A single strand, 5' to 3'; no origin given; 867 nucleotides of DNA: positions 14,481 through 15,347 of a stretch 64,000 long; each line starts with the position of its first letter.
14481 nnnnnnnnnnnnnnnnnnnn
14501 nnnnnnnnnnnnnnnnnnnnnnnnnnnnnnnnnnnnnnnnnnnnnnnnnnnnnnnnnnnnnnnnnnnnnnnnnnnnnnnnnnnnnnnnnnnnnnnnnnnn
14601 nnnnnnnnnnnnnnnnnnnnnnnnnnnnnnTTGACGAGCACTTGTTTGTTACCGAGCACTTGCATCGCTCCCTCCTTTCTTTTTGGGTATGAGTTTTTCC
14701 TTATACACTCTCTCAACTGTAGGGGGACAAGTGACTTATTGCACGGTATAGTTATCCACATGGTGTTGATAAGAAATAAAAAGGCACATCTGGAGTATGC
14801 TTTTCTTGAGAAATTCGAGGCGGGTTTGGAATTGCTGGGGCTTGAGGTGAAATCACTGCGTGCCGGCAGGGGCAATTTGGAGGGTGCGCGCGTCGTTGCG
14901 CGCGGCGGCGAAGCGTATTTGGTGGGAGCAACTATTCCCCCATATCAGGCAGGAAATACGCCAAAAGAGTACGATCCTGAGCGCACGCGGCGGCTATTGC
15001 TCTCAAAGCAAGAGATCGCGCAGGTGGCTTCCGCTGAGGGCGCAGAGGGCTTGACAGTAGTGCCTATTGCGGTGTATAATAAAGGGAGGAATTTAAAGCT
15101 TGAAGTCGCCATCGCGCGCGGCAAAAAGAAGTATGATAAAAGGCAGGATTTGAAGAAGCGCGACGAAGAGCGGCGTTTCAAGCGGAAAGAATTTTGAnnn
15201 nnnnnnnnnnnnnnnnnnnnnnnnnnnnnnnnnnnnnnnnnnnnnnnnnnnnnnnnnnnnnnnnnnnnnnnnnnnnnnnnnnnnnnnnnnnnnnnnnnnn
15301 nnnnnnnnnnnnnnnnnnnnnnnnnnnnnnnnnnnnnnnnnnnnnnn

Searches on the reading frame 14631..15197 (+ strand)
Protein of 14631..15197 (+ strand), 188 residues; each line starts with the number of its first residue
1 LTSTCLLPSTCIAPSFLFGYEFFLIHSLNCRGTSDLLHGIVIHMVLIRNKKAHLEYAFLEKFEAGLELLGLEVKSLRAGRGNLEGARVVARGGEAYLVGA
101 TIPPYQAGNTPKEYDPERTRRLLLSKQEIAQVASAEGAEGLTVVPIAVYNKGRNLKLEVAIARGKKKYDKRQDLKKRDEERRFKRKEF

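Call 4: search_protein_families(library=pfam, proteins=[window:14631-15197:+], max_evalue=0.01)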
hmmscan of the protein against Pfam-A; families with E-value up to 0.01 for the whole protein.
window:14631-15197:+ (188 aa): 1 family
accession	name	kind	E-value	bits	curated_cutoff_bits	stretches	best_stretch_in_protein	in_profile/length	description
PF01668.23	SmpB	-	5.8e-45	153.2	27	1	47-186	2-140/143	SmpB protein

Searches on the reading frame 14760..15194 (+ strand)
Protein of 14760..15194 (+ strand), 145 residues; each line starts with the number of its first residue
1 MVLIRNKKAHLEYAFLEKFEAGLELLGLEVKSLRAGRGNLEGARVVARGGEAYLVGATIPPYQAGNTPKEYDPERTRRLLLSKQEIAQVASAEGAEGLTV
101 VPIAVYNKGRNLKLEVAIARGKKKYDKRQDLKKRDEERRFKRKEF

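Call 35: find_homologous_proteins(query=window:14760-15194:+)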
Query seq(145 aa) (145 aa): 4108 proteins with E <= 0.001 among 4227 candidates; the best 120 are listed.
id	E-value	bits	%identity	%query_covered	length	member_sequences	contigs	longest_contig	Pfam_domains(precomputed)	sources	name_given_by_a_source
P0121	2.3e-85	301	100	100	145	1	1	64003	PF01668.24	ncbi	-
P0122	2.7e-85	301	100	100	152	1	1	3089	PF01668.24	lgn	-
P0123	5.3e-76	271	87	100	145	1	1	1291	PF01668.24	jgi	jgi:SsrA-binding protein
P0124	3.1e-73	262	86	100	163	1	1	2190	PF01668.24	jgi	jgi:SsrA-binding protein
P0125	1.0e-71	257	83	98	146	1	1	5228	PF01668.24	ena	-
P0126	2.2e-71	256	84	98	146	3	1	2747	PF01668.24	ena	-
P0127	2.2e-71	256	83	98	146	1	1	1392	PF01668.24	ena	-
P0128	3.0e-71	256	83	98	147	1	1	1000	PF01668.24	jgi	jgi:SsrA-binding protein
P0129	4.8e-71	255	82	98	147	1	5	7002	PF01668.24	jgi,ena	-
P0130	5.5e-71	255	83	100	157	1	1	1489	PF01668.24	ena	-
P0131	2.1e-70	253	81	100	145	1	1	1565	PF01668.24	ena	-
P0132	2.1e-70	253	82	98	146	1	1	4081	PF01668.24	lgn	-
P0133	1.2e-68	247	83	95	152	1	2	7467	PF01668.24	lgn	-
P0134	4.7e-66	239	79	98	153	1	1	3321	PF01668.24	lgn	-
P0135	1.1e-65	238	79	100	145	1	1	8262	PF01668.24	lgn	-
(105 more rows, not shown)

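Call 36: find_encoding_contigs(protein=P0125, flank=6000, max_places=2)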
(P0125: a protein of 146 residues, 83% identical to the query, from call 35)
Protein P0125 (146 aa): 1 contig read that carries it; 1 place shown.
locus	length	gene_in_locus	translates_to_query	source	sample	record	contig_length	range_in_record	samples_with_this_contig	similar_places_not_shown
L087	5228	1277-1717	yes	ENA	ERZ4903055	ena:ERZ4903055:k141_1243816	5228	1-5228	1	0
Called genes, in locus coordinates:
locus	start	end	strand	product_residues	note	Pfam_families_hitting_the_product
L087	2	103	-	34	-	?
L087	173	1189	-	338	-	PF01734:Patatin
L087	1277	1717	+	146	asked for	PF01668:SmpB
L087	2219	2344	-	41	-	-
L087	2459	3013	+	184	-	-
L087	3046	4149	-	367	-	PF16653:Sacchrp_dh_C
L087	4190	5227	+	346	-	?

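Call 37: find_encoding_contigs(protein=P0129, flank=6000, max_places=3)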
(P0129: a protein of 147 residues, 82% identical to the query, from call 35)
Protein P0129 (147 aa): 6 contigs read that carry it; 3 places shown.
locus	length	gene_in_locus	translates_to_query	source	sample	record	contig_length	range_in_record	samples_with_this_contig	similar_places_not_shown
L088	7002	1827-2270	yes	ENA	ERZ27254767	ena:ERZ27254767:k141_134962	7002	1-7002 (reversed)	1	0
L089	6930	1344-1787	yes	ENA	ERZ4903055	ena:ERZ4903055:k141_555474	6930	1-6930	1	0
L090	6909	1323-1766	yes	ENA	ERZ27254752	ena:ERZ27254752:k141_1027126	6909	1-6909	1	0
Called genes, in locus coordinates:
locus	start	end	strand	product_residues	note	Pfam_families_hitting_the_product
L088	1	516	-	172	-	?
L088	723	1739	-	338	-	PF01734:Patatin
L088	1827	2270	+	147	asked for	PF01668:SmpB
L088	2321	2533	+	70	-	-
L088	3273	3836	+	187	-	-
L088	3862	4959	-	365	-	PF16653:Sacchrp_dh_C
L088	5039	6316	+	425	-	-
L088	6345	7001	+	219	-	?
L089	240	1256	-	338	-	PF01734:Patatin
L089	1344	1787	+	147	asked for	PF01668:SmpB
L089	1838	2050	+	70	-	-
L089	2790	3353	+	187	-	-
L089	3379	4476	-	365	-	PF16653:Sacchrp_dh_C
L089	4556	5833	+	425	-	-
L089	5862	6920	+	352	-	PF01594:AI-2E_transport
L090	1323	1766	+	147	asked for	PF01668:SmpB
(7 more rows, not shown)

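Call 38: find_encoding_contigs(protein=P0133, flank=6000, max_places=2)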
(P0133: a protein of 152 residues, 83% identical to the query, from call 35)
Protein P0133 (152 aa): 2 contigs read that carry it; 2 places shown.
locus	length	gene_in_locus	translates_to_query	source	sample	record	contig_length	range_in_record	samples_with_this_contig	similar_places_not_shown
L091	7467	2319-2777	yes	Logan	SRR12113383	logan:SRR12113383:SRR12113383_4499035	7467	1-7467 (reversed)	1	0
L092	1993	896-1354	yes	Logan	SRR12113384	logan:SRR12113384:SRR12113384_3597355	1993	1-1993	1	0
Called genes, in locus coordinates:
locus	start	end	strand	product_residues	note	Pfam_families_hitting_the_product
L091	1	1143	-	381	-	?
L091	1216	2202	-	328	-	PF01734:Patatin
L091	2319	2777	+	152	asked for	PF01668:SmpB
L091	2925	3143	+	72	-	-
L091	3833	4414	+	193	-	-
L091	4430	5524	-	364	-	PF16653:Sacchrp_dh_C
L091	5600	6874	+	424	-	-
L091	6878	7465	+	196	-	?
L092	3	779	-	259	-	?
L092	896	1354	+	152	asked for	PF01668:SmpB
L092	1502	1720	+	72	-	-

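Call 39: find_encoding_contigs(protein=P0135, flank=6000, max_places=2)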
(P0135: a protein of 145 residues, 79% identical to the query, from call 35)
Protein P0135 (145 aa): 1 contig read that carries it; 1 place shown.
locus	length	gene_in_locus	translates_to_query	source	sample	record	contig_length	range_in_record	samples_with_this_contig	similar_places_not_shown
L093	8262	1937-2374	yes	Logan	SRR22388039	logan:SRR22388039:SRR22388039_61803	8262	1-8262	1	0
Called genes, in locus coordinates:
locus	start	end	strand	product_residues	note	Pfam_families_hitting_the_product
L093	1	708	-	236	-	?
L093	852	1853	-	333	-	PF01734:Patatin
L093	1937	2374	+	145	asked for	PF01668:SmpB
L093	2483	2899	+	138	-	-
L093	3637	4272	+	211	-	-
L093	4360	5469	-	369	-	PF03435:Sacchrp_dh_NADP, PF16653:Sacchrp_dh_C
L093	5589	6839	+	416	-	-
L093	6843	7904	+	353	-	PF01594:AI-2E_transport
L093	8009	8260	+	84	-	?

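Call 76: find_encoding_contigs(protein=P0122, flank=4000, max_places=3)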
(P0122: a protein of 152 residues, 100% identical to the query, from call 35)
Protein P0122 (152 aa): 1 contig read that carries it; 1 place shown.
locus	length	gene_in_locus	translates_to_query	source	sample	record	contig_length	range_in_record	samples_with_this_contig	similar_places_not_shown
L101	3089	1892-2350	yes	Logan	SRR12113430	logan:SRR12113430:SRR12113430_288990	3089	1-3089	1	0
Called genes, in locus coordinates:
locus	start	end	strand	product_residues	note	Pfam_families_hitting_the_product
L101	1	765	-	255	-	?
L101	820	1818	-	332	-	PF01734:Patatin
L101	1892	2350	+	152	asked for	PF01668:SmpB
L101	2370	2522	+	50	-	-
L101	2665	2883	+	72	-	-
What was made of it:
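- Tried and rejected: That contig ends at the tmRNA 5' end, so it is uninformative (call 76).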
